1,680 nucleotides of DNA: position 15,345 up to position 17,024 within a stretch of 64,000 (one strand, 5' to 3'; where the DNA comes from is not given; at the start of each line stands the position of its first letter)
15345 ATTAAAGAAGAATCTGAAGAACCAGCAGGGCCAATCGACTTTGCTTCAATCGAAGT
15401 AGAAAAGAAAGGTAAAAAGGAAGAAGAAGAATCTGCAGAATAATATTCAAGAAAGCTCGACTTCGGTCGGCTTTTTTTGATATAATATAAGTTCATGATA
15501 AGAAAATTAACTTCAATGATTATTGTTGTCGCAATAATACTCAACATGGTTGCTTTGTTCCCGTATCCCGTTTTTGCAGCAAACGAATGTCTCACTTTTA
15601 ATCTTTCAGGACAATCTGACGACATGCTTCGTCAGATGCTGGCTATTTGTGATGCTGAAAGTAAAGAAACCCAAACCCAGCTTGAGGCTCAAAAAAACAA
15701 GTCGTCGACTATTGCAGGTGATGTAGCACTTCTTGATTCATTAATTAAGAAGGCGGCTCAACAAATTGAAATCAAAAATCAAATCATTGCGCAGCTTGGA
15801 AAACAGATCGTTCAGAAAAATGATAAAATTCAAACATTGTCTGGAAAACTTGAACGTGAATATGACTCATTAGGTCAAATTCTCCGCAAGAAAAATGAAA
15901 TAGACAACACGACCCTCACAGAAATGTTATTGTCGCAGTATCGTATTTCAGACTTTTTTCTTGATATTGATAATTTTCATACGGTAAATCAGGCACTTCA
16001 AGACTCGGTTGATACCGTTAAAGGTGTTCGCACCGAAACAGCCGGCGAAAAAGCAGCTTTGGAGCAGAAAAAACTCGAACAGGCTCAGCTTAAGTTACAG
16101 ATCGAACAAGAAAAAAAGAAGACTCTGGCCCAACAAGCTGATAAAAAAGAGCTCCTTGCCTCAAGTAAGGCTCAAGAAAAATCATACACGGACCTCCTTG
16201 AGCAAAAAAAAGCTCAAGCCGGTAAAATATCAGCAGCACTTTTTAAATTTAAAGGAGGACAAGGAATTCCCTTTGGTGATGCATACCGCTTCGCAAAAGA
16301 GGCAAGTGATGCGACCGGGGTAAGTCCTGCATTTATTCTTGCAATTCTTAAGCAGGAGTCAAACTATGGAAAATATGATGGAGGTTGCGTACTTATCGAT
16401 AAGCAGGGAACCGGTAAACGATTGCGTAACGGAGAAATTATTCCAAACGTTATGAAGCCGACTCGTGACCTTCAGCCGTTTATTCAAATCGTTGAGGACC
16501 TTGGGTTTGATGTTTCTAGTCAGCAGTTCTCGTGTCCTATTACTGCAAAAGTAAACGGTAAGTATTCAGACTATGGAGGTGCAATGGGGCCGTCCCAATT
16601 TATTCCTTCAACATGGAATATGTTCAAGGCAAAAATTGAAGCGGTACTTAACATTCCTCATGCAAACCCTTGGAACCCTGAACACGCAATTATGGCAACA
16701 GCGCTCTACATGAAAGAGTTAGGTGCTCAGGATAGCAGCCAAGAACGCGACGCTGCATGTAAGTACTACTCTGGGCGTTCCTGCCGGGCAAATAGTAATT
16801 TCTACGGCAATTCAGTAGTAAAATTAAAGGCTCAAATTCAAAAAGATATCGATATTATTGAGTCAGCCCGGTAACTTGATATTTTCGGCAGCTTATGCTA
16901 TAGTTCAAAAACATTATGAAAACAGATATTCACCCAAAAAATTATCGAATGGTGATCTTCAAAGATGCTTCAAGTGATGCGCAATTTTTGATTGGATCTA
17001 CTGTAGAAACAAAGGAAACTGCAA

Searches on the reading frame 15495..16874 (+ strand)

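Call 78: search_protein_families(library=pfam, proteins=[window:15495-16874:+], max_evalue=0.00001)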
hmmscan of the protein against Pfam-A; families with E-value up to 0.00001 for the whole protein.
window:15495-16874:+ (459 aa): 1 family
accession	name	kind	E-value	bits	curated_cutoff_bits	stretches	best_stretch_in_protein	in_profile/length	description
PF13406.11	SLT_2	-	1.7e-08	34.5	24.3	1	266-413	76-203/292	Transglycosylase SLT domain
